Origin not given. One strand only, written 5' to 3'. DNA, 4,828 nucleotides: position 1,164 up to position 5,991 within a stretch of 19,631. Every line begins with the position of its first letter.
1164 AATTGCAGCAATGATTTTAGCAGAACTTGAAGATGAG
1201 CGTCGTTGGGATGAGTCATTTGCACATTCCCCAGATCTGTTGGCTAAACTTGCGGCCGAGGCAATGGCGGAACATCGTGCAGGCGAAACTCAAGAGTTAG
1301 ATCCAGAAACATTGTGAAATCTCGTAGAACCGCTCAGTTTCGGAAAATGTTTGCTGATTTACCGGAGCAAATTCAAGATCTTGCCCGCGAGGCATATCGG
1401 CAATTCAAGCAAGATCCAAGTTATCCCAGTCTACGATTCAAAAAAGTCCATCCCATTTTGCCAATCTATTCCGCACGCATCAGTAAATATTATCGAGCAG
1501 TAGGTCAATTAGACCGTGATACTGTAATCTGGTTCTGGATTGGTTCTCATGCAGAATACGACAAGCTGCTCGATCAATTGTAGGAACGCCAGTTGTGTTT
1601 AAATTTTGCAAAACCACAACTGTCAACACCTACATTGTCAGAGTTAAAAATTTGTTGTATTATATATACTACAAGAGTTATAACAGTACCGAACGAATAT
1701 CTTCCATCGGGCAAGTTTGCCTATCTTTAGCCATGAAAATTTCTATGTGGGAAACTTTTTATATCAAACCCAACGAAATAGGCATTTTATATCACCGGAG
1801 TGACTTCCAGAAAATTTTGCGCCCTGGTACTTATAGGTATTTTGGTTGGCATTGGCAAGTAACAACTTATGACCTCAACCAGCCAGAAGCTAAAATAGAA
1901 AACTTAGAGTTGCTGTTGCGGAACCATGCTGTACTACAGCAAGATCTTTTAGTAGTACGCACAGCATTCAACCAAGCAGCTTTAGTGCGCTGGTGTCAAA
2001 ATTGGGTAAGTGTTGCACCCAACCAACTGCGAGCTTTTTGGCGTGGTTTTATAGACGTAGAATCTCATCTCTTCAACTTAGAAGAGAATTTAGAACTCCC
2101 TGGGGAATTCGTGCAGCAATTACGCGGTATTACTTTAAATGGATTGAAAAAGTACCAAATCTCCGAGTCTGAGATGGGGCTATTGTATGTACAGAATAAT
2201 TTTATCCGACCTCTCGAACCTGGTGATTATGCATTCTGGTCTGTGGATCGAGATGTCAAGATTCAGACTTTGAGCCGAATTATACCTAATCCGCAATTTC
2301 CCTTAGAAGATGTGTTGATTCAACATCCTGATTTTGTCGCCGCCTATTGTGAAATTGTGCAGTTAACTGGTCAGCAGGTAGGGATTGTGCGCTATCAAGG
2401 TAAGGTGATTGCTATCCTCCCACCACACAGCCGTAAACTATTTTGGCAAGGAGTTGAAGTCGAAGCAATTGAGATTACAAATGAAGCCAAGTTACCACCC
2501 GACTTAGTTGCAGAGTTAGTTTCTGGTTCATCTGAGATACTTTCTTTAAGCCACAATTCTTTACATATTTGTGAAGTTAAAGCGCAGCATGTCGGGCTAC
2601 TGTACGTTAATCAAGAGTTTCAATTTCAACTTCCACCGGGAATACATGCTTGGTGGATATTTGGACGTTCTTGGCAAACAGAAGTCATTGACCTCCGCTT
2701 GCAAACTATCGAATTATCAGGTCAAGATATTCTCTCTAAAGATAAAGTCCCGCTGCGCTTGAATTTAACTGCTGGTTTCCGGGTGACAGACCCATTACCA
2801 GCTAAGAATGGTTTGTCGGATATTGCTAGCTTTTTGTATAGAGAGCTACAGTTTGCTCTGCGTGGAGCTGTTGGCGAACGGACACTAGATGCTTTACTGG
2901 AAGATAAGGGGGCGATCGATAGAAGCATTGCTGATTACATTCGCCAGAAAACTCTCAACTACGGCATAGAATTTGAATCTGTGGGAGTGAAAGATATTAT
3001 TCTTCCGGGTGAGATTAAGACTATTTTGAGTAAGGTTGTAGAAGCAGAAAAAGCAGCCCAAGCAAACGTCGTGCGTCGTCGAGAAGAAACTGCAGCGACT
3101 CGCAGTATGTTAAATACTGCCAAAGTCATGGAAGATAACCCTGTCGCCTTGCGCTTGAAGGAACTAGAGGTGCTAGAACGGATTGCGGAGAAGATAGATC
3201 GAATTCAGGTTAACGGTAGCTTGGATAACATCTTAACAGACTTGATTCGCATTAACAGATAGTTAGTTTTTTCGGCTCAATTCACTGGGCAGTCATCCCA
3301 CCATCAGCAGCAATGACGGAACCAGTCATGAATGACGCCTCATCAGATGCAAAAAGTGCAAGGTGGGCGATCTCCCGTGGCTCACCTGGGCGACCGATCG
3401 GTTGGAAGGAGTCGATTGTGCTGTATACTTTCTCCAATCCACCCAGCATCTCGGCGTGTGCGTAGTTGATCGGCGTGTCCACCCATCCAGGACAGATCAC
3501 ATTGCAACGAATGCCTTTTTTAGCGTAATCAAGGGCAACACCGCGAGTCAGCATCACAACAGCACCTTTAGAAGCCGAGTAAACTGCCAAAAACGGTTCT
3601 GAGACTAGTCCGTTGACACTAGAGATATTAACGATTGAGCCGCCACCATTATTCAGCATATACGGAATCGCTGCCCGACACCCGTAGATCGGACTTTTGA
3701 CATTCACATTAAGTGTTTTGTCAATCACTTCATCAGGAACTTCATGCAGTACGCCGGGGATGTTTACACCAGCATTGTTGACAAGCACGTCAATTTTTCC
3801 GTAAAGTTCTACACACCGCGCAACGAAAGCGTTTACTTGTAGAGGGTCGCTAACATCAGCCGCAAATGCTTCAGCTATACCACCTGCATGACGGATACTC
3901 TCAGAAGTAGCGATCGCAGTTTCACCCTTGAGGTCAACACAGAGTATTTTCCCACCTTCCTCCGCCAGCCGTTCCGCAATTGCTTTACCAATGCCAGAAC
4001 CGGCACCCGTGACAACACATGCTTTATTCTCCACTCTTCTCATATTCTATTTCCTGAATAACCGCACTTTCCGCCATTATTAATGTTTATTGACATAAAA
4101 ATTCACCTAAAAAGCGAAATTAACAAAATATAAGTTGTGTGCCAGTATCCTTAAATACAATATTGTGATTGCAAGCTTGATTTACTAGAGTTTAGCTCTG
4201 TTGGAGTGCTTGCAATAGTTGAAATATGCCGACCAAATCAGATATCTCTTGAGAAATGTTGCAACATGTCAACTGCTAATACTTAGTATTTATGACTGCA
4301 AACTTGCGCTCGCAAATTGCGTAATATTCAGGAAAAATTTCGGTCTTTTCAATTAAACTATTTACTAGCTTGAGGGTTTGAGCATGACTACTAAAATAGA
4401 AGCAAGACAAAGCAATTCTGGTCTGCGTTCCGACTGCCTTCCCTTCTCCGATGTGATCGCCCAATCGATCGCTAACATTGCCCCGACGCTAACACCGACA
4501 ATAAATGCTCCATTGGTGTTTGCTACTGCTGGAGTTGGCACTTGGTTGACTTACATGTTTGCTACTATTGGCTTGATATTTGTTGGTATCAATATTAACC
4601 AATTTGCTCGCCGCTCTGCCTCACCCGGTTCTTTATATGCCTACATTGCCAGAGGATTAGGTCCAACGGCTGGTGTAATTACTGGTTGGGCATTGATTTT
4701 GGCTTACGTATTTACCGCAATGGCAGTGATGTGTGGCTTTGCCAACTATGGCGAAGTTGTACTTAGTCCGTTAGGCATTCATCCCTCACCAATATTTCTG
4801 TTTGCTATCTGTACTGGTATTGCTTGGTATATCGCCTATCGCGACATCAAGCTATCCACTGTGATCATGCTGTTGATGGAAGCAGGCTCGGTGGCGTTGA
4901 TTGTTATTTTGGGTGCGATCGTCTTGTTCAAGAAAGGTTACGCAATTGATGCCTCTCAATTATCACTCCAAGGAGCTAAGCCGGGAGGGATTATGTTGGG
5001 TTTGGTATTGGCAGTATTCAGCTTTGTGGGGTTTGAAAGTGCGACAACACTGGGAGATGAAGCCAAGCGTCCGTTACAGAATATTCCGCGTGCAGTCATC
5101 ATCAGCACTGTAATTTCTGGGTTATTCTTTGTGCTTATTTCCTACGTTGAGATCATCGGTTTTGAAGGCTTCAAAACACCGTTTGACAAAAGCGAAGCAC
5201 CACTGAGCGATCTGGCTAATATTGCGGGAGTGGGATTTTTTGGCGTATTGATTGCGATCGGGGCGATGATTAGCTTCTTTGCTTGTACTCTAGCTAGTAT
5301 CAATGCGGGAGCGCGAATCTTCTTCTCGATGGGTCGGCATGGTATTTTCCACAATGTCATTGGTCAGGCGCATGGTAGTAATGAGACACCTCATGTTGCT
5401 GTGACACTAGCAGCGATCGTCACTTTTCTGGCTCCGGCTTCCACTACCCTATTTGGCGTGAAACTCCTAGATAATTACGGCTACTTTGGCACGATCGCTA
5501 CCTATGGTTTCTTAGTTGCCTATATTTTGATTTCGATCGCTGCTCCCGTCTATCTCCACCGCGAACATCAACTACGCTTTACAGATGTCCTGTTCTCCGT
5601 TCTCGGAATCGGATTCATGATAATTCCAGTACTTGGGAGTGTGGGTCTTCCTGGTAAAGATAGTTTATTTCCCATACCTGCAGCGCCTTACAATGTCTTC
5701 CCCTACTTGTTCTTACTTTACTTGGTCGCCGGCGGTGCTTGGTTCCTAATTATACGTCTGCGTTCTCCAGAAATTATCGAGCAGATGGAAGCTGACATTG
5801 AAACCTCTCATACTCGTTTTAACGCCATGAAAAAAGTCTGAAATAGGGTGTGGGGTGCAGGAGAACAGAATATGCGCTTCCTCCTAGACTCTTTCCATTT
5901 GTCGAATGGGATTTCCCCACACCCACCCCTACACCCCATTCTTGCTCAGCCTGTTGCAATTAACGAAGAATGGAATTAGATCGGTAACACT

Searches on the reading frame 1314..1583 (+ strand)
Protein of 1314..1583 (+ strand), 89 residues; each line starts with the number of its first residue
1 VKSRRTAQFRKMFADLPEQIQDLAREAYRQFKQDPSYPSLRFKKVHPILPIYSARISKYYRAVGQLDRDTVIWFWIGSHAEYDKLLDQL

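Call 4: search_protein_families(library=pfam, proteins=[window:1314-1583:+])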
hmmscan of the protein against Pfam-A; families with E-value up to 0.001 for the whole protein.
window:1314-1583:+ (89 aa): 1 family
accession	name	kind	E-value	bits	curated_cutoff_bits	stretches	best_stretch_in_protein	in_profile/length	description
PF24732.2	ParE_like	-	7.9e-12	45.4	24.4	1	19-84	2-67/67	ParE-like toxin domain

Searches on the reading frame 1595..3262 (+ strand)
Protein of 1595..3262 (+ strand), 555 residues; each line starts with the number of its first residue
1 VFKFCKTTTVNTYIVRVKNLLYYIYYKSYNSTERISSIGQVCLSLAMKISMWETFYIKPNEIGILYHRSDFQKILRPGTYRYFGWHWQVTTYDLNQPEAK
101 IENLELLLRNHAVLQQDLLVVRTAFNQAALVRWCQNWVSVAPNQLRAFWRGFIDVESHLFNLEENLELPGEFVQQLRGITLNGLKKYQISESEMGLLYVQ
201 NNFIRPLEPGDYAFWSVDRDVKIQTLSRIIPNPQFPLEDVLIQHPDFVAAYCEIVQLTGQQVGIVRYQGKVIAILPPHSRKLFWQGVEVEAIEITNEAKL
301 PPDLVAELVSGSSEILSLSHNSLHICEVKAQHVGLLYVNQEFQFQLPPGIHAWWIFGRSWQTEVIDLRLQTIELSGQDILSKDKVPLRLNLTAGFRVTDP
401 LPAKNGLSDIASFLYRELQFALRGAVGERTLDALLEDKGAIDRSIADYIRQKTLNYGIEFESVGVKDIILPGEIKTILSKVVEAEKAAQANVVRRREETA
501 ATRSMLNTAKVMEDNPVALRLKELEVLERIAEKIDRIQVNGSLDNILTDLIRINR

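Call 3: search_protein_families(library=pfam, proteins=[window:1595-3262:+])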
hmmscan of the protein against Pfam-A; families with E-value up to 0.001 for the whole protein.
window:1595-3262:+ (555 aa): 1 family
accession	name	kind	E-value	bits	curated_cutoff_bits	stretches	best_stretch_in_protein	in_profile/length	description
PF01145.31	Band_7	-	1.4e-28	100.5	23.6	1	328-498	3-175/176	SPFH domain / Band 7 family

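Call 60: find_homologous_proteins(query=window:1595-3262:+, max_evalue=1e-50)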
Query window:1595-3262:+ (555 aa): 3772 proteins with E <= 1e-50 among 8000 candidates; the best 120 are listed.
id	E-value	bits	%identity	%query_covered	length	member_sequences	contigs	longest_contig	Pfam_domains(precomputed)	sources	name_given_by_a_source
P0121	0.0e+0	1254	100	100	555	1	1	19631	PF01145.32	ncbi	-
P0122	0.0e+0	1059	72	92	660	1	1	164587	PF01145.32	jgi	jgi:regulator of protease activity HflC (stomatin/prohibitin superfamily)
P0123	6.3e-292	987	66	95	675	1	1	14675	PF01145.32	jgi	jgi:regulator of protease activity HflC (stomatin/prohibitin superfamily)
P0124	5.1e-284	961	84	92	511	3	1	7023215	PF01145.32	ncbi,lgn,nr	ncbi:SPFH domain, Band 7 family protein [Calothrix sp. PCC 7507]|nr:SPFH domain, Band 7 family prote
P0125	4.0e-282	955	83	92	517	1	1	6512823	PF01145.32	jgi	jgi:regulator of protease activity HflC (stomatin/prohibitin superfamily)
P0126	7.7e-282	954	82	93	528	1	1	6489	PF01145.32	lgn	-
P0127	2.7e-281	952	82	92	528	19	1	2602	PF01145.32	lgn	-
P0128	8.0e-281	950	66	90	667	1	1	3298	PF01145.32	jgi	jgi:regulator of protease activity HflC (stomatin/prohibitin superfamily)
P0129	8.2e-281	950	83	92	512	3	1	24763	PF01145.32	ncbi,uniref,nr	ncbi:slipin family protein [Nostoc sp. T09]|uniref:slipin family protein n=1 Tax=Nostoc sp. T09 TaxI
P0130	2.2e-280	949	66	92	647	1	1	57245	PF01145.32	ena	-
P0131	2.4e-279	945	81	93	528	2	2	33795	PF01145.32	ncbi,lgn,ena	-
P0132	2.8e-279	945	82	92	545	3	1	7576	PF01145.32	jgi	jgi:regulator of protease activity HflC (stomatin/prohibitin superfamily)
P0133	1.2e-278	943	82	93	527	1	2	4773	PF01145.32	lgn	-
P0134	4.2e-278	941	82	92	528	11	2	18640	PF01145.32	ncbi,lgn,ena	-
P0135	7.3e-278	940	83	92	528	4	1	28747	PF01145.32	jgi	jgi:regulator of protease activity HflC (stomatin/prohibitin superfamily)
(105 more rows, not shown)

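Call 61: find_encoding_contigs(protein=P0121, flank=1000, max_places=3)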
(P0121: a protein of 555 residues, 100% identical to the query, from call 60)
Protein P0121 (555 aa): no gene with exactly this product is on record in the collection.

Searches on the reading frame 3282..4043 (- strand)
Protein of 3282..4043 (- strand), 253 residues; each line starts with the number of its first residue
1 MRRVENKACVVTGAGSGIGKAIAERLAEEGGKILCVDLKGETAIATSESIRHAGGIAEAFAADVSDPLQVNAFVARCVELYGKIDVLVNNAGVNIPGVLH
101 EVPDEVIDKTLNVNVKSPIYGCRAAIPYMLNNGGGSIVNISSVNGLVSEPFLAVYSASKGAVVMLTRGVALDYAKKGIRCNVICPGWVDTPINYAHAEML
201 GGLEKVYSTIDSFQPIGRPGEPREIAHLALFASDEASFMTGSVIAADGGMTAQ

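Call 3: search_protein_families(library=pfam, proteins=[window:3282-4043:-])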
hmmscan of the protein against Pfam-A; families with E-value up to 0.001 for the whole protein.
window:3282-4043:- (253 aa): 5 families
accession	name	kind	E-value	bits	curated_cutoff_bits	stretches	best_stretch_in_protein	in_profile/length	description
PF13561.12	adh_short_C2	-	3.1e-63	213.9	27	1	13-251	1-236/236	Enoyl-(Acyl carrier protein) reductase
PF00106.31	adh_short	-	6e-61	205.8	26.6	1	7-195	1-189/195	short chain dehydrogenase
PF23441.1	SDR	-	4.4e-09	36.5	27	1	4-249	5-254/258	SDR-like rossmann domain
PF08659.16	KR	-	8.7e-09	36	22.6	1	10-158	4-152/180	KR domain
PF01370.27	Epimerase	-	0.00086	19.2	20.9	0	10-115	2-96/240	NAD dependent epimerase/dehydratase family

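Call 34: search_protein_families(library=ncbifam, proteins=[window:3282-4043:-], max_evalue=0.00001)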
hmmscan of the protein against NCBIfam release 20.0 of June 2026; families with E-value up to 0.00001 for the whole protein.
window:3282-4043:- (253 aa): 225 families (the best 25 are shown)
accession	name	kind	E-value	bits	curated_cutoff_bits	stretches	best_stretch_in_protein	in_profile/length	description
NF004791.0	PRK06138.1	equivalog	9e-73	244.7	312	1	3-253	2-252/252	SDR family oxidoreductase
NF005559.1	PRK07231.1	subfamily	3.2e-68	229.9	215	1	3-251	1-248/249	glucose 1-dehydrogenase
NF052558.1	MBtsdlDhBudC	equivalog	1.3e-66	224.7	270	1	5-252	2-243/250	meso-2,3-butanediol dehydrogenase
NF004818.0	PRK06172.1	equivalog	1.6e-64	217.7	336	1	3-253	4-253/253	SDR family oxidoreductase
NF006366.0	PRK08589.1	equivalog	2.6e-64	217.1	386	1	1-252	1-254/272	SDR family oxidoreductase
NF005473.0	PRK07069.1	equivalog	3e-59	200.7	339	1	2-252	6-261/262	SDR family oxidoreductase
NF004198.0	PRK05653.1-3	equivalog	7e-59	199.3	296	1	3-251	4-247/248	3-oxoacyl-ACP reductase FabG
NF006493.1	PRK08936.1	subfamily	3.4e-58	197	420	1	4-252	5-252/261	glucose-1-dehydrogenase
NF009093.0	PRK12429.1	subfamily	1.8e-57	194.6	258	1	4-253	3-259/259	3-hydroxybutyrate dehydrogenase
NF053701.1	CsHdxCHCADhChcB2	equivalog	3.8e-57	193.6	350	1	5-253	2-245/245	cis-4-hydroxycyclohexanecarboxylate dehydrogenase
NF005007.0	PRK06398.1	equivalog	1.4e-56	191.6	341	1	3-252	4-247/259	aldose dehydrogenase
NF005469.0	PRK07063.1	equivalog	6e-56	189.9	306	1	1-251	2-255/260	SDR family oxidoreductase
TIGR01963.1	PHB_DH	subfamily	1.9e-55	187.9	307.05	1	7-253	2-255/255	3-hydroxybutyrate dehydrogenase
NF009466.0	PRK12826.1-2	subfamily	8.2e-55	185.9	222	1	6-252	3-246/248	3-oxoacyl-ACP reductase FabG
TIGR01830.1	3oxo_ACP_reduc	equivalog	8.3e-54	182.8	297.75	1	10-250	2-238/239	3-oxoacyl-[acyl-carrier-protein] reductase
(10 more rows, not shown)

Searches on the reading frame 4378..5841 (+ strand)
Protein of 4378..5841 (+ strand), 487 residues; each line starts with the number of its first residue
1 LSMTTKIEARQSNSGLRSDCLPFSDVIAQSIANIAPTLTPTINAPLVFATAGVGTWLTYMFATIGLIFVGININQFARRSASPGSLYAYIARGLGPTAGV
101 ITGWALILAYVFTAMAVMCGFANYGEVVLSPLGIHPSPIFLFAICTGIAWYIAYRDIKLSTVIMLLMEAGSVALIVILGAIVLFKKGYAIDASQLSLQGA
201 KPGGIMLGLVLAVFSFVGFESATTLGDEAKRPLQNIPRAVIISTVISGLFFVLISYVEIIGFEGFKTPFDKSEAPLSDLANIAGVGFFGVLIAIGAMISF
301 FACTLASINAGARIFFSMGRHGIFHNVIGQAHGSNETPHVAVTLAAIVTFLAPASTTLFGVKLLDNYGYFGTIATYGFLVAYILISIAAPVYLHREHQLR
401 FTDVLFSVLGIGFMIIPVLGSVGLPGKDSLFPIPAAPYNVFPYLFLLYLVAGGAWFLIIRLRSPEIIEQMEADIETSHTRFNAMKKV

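Call 3: search_protein_families(library=pfam, proteins=[window:4378-5841:+])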
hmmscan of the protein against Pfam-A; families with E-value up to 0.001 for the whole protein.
window:4378-5841:+ (487 aa): 2 families
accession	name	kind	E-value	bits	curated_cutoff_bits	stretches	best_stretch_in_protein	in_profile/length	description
PF00324.27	AA_permease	-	8.7e-29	101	24.6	1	26-401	2-397/470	Amino acid permease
PF13520.12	AA_permease_2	-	5.3e-26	91.9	27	1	38-419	16-405/427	Amino acid permease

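Call 34: search_protein_families(library=ncbifam, proteins=[window:4384-5841:+], max_evalue=0.00001)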
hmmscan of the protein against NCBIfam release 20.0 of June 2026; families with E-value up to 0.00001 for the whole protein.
window:4384-5841:+ (485 aa): 11 families
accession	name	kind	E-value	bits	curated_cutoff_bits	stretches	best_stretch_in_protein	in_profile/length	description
TIGR00909.1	2A0306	subfamily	6.4e-34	117.6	556.8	1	46-398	31-381/429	amino acid transporter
NF053761.1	BrChAATpBcaP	equivalog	3.7e-28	98.8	690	1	47-394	52-398/460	branched-chain amino acid transporter BcaP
TIGR00906.1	2A0303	subfamily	7.8e-19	67.5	681.7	1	202-384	250-426/602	cationic amino acid transport permease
TIGR00911.1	2A0308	subfamily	1.1e-12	47.3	701.8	1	82-409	112-442/505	L-type amino acid transporter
NF008245.0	PRK11021.1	equivalog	2.4e-12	46.6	284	1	44-397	32-373/419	L-methionine/branched-chain amino acid transporter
TIGR03428.1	ureacarb_perm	hypoth_equivalog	2.5e-12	46.4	740.45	1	143-395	160-402/475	permease, urea carboxylase system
NF007929.0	PRK10644.1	equivalog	2.2e-09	36.5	574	1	47-420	36-406/445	arginine/agmatine antiporter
TIGR00908.1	2A0305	equivalog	3.3e-09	36.2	381.75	1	80-392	69-371/442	ethanolamine permease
TIGR01773.1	GABAperm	equivalog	6.1e-09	35.1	678.1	1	42-350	36-348/452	GABA permease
NF008466.1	PRK11357.1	equivalog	2.8e-07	29.8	800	1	48-349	37-344/446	fructoselysine/psicoselysine transporter FrlA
NF008272.0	PRK11049.1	equivalog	7.5e-07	28.5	732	1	49-398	52-405/470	D-serine/D-alanine/glycine transporter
